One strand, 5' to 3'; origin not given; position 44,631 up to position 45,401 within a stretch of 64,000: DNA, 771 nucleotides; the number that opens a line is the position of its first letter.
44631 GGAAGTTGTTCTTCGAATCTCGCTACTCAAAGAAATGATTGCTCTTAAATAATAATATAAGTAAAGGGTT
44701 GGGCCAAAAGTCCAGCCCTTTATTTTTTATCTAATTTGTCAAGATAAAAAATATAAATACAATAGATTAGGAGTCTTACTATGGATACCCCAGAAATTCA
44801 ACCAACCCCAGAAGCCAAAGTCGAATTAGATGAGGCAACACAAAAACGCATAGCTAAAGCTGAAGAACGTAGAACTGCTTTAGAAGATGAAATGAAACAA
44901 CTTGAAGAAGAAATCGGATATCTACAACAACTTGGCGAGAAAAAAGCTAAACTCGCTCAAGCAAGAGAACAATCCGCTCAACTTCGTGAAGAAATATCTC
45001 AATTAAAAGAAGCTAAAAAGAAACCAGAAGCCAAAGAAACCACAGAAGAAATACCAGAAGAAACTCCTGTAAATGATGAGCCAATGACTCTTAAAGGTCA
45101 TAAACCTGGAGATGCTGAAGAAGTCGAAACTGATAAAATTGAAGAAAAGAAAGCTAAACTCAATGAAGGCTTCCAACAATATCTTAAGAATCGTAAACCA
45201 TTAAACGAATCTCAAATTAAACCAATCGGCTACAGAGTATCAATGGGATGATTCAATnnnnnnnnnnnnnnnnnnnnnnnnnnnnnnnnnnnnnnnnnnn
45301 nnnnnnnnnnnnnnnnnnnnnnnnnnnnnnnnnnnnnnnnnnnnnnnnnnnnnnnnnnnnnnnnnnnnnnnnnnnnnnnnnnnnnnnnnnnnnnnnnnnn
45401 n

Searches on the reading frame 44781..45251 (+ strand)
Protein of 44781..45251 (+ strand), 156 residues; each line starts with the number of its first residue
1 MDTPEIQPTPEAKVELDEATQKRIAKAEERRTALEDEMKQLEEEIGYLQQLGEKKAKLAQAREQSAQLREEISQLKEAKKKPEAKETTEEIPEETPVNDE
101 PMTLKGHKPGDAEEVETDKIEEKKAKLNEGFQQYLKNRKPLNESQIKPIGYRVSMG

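Call 6: search_protein_families(library=phrogs, proteins=[window:44781-45251:+], max_evalue=0.01)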
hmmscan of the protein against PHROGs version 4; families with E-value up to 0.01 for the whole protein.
window:44781-45251:+ (156 aa): 0 families

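Call 7: search_protein_families(library=pfam, proteins=[window:44781-45251:+], max_evalue=0.01)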
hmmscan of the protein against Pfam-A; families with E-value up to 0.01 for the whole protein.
window:44781-45251:+ (156 aa): 1 family
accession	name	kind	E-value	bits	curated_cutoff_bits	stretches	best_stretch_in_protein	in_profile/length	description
PF09762.14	CCDC93_CC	-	0.0074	15.8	30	1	11-99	125-214/429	CCDC93 coiled-coil domain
